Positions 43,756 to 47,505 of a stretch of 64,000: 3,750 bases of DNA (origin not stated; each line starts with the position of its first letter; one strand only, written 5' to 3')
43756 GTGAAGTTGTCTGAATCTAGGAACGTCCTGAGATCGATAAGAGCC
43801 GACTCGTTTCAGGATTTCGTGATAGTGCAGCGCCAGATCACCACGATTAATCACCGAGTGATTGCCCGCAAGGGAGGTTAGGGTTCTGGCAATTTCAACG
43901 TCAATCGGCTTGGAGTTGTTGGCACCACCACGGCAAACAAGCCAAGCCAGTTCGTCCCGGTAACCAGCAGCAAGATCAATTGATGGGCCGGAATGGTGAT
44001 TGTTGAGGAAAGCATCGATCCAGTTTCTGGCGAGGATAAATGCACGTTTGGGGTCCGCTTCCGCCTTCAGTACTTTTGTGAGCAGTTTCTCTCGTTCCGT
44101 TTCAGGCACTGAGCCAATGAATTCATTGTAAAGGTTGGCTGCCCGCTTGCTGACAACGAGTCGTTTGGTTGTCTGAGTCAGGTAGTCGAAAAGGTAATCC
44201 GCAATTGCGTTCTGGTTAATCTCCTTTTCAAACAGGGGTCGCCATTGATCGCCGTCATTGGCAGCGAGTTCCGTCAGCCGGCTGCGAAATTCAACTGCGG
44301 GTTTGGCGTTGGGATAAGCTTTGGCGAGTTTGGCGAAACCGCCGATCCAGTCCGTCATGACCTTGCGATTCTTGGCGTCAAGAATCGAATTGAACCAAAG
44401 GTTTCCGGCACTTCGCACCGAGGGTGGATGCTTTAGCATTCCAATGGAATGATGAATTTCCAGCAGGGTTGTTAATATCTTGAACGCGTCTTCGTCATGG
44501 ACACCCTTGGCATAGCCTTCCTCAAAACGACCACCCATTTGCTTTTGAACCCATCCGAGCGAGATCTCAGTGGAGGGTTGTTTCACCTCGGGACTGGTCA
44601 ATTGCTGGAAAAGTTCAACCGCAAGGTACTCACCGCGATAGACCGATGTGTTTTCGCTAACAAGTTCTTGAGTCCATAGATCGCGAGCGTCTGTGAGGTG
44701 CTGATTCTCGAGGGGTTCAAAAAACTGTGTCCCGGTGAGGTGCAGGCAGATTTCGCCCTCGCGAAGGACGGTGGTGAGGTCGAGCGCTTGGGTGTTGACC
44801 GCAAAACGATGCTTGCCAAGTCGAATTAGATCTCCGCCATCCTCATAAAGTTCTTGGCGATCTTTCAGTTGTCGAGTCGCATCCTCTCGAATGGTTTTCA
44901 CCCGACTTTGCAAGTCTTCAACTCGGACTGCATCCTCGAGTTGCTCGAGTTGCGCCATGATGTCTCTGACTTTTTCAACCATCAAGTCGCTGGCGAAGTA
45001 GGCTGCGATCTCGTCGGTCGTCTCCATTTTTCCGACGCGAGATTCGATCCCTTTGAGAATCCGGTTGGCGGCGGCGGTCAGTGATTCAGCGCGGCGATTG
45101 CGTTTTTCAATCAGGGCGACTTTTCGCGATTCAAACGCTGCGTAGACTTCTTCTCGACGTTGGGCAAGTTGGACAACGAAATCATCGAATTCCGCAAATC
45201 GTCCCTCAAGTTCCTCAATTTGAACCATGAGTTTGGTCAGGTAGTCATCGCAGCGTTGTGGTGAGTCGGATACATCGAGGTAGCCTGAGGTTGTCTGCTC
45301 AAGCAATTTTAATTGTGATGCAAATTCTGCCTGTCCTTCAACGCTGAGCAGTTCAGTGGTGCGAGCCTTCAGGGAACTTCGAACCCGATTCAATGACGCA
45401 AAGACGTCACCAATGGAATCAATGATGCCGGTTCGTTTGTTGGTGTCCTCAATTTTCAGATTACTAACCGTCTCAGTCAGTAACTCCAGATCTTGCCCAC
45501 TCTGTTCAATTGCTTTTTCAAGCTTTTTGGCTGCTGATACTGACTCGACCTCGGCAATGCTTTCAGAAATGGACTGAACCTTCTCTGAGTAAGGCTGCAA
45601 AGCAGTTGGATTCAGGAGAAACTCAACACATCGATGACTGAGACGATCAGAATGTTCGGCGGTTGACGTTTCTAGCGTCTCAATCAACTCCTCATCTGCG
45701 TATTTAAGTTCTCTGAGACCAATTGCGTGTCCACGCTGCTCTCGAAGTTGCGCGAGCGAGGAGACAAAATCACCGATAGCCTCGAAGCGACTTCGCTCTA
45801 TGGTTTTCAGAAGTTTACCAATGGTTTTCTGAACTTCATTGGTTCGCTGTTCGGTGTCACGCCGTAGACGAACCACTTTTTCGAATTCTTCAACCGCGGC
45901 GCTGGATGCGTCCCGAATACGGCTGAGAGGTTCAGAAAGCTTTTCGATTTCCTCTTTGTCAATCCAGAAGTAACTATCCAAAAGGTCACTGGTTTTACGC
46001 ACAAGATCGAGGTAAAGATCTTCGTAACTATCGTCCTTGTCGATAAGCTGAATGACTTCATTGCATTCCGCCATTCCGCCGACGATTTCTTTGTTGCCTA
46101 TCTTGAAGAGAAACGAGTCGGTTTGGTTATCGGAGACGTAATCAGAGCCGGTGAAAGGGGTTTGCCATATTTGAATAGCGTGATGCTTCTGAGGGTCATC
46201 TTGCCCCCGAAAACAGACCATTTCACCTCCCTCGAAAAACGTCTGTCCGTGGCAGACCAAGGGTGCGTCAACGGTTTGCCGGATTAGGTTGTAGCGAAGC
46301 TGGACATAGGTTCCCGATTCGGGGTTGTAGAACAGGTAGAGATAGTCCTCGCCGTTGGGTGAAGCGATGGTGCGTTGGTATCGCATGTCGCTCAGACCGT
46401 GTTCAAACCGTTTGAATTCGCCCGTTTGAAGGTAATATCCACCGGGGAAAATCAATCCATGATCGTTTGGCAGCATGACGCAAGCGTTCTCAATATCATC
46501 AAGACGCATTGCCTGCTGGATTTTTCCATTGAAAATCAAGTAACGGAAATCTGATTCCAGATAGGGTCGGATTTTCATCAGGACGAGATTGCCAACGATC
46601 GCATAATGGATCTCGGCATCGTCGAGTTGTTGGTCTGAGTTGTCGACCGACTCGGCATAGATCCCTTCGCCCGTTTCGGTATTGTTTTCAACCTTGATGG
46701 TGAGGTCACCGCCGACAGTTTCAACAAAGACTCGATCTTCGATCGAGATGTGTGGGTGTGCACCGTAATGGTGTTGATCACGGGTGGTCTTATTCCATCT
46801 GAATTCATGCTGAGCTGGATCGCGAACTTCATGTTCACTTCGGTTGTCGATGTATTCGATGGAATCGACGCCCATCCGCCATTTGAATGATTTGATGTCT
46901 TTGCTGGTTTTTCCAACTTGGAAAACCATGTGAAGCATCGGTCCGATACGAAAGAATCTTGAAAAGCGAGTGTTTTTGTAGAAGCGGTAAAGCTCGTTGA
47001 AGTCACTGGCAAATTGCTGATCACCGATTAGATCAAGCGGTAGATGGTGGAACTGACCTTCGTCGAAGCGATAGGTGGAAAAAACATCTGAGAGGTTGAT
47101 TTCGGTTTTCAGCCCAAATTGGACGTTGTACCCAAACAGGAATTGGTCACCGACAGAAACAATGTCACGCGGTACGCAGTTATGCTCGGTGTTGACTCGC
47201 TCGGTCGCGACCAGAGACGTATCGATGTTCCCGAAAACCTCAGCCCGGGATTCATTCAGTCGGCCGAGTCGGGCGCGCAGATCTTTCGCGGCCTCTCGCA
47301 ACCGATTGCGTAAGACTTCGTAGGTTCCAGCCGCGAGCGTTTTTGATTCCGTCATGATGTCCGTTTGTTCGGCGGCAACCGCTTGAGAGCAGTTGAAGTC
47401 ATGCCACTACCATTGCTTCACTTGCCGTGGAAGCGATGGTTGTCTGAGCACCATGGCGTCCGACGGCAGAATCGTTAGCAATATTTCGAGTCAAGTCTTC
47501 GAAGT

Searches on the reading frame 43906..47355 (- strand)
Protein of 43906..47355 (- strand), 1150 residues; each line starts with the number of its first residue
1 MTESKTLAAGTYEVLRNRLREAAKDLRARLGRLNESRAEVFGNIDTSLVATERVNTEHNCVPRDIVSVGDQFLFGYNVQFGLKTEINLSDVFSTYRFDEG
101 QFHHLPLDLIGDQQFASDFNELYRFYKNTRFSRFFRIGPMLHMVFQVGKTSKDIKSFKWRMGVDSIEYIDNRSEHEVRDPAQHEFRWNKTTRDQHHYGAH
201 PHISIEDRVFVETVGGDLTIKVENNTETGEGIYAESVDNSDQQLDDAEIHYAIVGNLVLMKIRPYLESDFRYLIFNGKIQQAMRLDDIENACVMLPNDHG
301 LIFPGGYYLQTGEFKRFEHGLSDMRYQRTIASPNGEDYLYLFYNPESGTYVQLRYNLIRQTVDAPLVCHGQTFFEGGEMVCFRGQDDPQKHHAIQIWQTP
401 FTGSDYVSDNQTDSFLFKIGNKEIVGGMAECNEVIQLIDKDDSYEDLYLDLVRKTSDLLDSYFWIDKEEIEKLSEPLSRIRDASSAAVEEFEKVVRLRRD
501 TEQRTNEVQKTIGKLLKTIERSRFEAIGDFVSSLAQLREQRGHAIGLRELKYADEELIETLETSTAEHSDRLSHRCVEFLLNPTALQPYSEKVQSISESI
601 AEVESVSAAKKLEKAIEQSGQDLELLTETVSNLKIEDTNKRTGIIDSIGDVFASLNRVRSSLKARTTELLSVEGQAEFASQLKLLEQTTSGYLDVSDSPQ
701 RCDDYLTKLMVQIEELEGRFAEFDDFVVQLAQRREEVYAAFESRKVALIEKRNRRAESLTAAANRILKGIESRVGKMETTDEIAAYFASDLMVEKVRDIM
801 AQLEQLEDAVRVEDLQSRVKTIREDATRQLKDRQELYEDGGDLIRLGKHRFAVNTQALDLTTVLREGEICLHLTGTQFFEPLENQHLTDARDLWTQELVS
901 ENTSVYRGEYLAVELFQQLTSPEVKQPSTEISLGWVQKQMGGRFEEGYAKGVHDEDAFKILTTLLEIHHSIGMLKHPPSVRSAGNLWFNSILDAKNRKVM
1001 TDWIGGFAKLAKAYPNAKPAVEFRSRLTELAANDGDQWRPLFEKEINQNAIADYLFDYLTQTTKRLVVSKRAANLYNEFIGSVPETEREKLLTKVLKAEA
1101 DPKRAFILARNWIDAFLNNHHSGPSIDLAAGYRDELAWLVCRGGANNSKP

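Call 64: predict_structure(alignment_id=A2)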
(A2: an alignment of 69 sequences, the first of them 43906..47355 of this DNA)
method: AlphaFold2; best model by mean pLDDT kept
length: 1150 residues; sequences in the alignment: 69
mean_pLDDT: 83.1   pTM: 0.50
mean pLDDT of the five models: 83.1, 81.0, 77.9, 77.4, 77.4
residues with pLDDT >= 90: 304; 70-90: 740; 50-70: 98; < 50: 8
segments of 3 or more residues with pLDDT < 50: 1-7
pLDDT, mean of each block of 10 residues (from residue 1): 47 84 94 89 82 88 91 88 79 90 89 91 87 90 89 89 89 75 92 88 91 88 82 88 88 92 92 90 90 90 90 79 87 86 89 90 88 89 87 91 68 80 88 87 77 92 90 94 87 77 84 86 81 84 84 83 87 81 80 82 72 80 75 73 78 78 68 59 74 77 81 76 67 80 80 80 85 81 83 87 81 85 80 64 63 61 82 78 80 74 85 89 63 88 80 92 89 89 93 92 85 82 92 91 83 91 84 90 80 73 90 86 60 91 85
secondary structure, 60 per line:
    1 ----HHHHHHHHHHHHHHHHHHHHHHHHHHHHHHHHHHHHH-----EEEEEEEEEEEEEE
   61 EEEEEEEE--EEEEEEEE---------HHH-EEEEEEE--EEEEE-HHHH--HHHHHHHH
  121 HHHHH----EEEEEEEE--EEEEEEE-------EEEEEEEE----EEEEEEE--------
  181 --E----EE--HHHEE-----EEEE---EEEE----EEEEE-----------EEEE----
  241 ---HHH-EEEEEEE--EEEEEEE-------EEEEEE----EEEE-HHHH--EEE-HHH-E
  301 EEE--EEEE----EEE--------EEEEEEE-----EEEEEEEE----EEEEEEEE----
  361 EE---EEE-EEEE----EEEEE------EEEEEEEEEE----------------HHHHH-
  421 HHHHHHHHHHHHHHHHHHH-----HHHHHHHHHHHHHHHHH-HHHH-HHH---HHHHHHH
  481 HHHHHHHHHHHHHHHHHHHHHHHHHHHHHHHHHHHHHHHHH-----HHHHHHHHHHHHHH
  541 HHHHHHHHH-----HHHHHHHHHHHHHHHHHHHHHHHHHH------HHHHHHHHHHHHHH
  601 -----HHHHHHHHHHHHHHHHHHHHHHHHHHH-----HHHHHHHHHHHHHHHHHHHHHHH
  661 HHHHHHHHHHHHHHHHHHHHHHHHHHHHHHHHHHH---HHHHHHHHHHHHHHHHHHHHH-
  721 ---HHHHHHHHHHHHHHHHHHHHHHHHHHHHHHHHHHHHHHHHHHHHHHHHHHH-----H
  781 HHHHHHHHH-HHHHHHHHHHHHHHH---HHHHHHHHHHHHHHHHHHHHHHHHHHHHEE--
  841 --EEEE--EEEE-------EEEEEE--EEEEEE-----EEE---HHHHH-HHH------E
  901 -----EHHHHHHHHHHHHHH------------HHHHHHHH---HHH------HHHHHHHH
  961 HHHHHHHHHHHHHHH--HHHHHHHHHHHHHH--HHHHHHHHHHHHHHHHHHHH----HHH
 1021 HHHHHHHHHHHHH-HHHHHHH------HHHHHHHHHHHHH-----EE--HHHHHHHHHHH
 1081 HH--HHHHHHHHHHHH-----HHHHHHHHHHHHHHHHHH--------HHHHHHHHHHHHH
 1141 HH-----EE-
elements in order (helices of 4 or more, strands of 3 or more residues): H5-41 E47-68 E71-78 E92-98 E101-105 H107-110 H113-125 E130-137 E140-146 E154-161 E166-172 E202-205 E209-212 E217-221 E233-236 E248-254 E257-263 E271-276 E281-284 H286-289 E292-294 E300-303 E306-309 E314-316 E325-331 E337-344 E349-356 E366-368 E370-373 E378-382 E389-398 H415-419 H421-439 H445-461 H463-466 H474-521 H527-549 H555-580 H587-600 H606-632 H638-695 H699-719 H724-774 H780-789 H791-805 H809-836 E843-846 E849-852 E860-865 E868-873 E879-881 H885-889 H907-920 H933-940 H953-975 H978-991 H994-1013 H1018-1033 H1035-1041 H1048-1060 H1070-1082 H1085-1096 H1102-1119 H1128-1142
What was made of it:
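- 45967..47283 (-): N-terminal helix plus β-propeller (Pfam DUF3686, residues 25-463). AlphaFold model: helix 5-41, then β-strands 47-398, with block-mean pLDDT mostly 80-94 (call 64).
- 43930..44829 (-): Middle region (residues 843-1142): a small β-domain followed by a helical domain, with no recognised family. Model: call 64.
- Checked: Coiled coils: the model shows long helices over residues 415-836 (call 64).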

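Call 69: fold_search(model_id=the predicted structure, library=pdb)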
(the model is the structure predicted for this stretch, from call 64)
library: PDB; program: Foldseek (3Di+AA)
matches with E <= 10: 688; with E <= 0.001: 52
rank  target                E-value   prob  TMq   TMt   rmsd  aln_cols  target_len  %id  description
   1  8bbg_B                3.5e-06  0.84  0.07  0.06  50.1      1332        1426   11  Structure of the IFT-A complex; anterograde IFT-A train model (released 2022-12-21)
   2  7sse_A                3.8e-06  1.00  0.14  0.42  14.0       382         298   10  Crystal structure of the WDR domain of human DCAF1 in complex with CYCA-117-70 (released 2021-12-15)
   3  9d1i_A                4.1e-06  1.00  0.13  0.32  19.9       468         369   10  Structure of Ubiquitin bound to KLHDC3-EloB/C (released 2024-11-20)
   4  8f8e_B                4.3e-06  1.00  0.14  0.41  14.2       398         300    9  Crystal structure of the WDR domain of human DCAF1 in complex with OICR-8268 compound (released 2023-03-01)
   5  9d1y_A                7.3e-06  1.00  0.13  0.31  19.7       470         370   11  Structure of G75R Ubiquitin bound to KLHDC3-EloB/C (released 2024-11-20)
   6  9n73_LI               1.0e-05  1.00  0.11  0.19  33.6       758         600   10  SSU processome maturation and disassembly, State G (released 2025-10-29)
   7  9e5c_7g               1.3e-05  1.00  0.14  0.25  16.5       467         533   10  Cryo-EM structure of 96 nm repeat of microtubule doublet from T. brucei flagellum (released 2025-03-12)
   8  8j07_i8               1.5e-05  0.84  0.08  0.07  54.9      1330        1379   10  96nm repeat of human respiratory doublet microtubule and associated axonemal complexes (released 2023-07-26)
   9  5l8s_A                1.7e-05  1.00  0.12  0.21  18.9       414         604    9  The crystal structure of a cold-adapted acylaminoacyl peptidase reveals a novel quaternary architecture based on the a (released 2016-11-16)
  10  7pi2_G                2.2e-05  1.00  0.12  0.34  16.5       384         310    8  PfCyRPA bound to monoclonal antibody Cy.003 Fab fragment (released 2022-02-09)
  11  9d5n_CH               2.3e-05  1.00  0.13  0.21  15.9       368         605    9  48-nm doublet microtubule from Trichomonas vaginalis strain G3 (released 2025-05-14)
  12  1xi4_A                3.1e-05  0.93  0.11  0.08  49.3      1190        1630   10  Clathrin D6 Coat (released 2004-11-02)
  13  7pi2_J                4.3e-05  1.00  0.12  0.33  16.3       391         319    8  PfCyRPA bound to monoclonal antibody Cy.003 Fab fragment (released 2022-02-09)
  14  8asv_A                4.7e-05  0.69  0.07  0.07  33.3      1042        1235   11  Cryo-EM structure of yeast Elongator complex (released 2022-12-07)
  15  5ods_D                4.9e-05  0.98  0.12  0.19  25.2       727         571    8  Structure of a phosphoprotein-protein complex (released 2018-03-14)
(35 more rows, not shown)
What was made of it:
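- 45967..47283 (-): Foldseek hits WD40/Kelch-type propellers (call 69).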

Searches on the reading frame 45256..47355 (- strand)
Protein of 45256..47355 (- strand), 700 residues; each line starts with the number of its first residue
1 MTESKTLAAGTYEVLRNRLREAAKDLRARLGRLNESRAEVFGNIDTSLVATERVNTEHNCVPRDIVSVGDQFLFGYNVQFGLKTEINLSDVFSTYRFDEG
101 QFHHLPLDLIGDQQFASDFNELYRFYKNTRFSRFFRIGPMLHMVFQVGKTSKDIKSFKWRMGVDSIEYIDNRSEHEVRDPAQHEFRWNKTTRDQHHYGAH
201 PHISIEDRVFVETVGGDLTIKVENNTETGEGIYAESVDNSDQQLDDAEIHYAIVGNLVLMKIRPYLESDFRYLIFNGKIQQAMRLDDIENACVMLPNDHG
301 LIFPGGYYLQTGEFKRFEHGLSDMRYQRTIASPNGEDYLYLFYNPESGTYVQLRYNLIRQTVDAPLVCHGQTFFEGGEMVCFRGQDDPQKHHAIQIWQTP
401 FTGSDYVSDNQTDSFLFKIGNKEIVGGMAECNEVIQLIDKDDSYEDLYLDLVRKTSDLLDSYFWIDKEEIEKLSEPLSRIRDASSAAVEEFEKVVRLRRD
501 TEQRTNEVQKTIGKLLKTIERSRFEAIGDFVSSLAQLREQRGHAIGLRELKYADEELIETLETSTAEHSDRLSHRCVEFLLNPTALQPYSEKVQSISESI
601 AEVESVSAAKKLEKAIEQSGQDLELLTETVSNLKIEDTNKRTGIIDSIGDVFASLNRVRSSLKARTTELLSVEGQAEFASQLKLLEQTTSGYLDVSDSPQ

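Call 24: search_protein_representatives(protein=window:45256-47355:-)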
Query: 700 residues. Proteins with E-value up to 0.001 (for the whole library): 951; up to 1e-10: 692; up to 1e-30: 309. The best 150 are listed.
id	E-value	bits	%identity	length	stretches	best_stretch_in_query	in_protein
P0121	0.0e+00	1060.2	66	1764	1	1-700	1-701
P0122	5.3e-271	917.4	57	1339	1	5-700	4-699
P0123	2.0e-247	839.5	54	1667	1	6-700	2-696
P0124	1.5e-237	806.8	51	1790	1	6-698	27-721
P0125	1.3e-234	797.1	50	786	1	7-700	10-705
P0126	3.2e-234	795.8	48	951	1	5-700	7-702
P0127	6.7e-231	784.9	50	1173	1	6-700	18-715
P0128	1.4e-225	767.2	49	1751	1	6-700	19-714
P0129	5.9e-222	755.3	49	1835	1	7-700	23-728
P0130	7.1e-217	738.5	50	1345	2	165-700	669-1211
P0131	3.2e-205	700.0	44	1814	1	7-698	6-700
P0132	1.7e-202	691.0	61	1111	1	195-699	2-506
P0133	2.3e-201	687.3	45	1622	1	7-700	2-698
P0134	2.3e-197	674.1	45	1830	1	9-700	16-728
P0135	7.1e-197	672.4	44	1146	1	5-698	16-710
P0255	7.1e-85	302.4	26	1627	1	11-692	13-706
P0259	5.6e-80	286.2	28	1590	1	7-690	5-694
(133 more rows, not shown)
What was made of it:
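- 42052..47355 (-): Giant cytoplasmic ATPase (1767 aa) of the DUF3686/DUF7902/AAA family, which databases name 'DNA repair ATPase'. 951 representatives at 50% identity, mostly 1600-1900 aa (call 24).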

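Call 75: find_encoding_contigs(protein=P0255, flank=8000, max_places=1)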
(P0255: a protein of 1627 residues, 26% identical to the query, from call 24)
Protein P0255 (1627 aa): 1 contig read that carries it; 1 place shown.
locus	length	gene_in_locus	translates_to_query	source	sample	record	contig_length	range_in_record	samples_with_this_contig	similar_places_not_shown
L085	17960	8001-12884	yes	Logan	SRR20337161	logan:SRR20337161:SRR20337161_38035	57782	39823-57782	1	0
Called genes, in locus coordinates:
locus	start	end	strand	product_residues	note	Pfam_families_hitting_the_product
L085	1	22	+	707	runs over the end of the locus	PF01841:Transglut_core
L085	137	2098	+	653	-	PF06480:FtsH_ext, PF00004:AAA, PF17862:AAA_lid_3, PF01434:Peptidase_M41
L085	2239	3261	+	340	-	-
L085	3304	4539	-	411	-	PF01743:PolyA_pol, PF12627:PolyA_pol_RNAbd (weak)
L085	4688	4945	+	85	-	-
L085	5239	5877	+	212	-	-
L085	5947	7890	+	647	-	-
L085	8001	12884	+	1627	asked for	PF12458:DUF3686, PF25472:DUF7902, PF13401:AAA_22 (faint), PF00004:AAA (weak)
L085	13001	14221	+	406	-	PF05816:TelA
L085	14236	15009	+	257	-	-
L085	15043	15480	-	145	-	-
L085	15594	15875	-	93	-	-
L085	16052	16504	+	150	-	-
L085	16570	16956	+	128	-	-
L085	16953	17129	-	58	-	-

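Call 76: find_encoding_contigs(protein=P0259, flank=8000, max_places=1)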
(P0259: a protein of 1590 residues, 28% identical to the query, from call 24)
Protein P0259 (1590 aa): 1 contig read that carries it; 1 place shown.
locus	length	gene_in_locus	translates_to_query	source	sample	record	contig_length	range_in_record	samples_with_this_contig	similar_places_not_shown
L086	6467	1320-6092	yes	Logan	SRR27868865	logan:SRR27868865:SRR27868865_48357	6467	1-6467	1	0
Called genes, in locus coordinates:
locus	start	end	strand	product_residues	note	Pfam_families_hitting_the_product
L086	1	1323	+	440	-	?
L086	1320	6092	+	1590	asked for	PF12458:DUF3686, PF25472:DUF7902, PF00004:AAA (weak), PF07728:AAA_5 (weak)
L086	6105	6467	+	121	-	?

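Call 97: search_protein_families(library=pfam, proteins=[L085:13001-14218:+], max_evalue=0.001)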
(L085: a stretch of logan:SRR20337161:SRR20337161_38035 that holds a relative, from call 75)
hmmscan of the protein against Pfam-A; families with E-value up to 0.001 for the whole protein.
L085:13001-14218:+ (406 aa): 1 family
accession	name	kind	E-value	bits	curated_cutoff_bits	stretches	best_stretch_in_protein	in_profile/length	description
PF05816.16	TelA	-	1.5e-27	97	30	1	109-389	27-316/332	Toxic anion resistance protein (TelA)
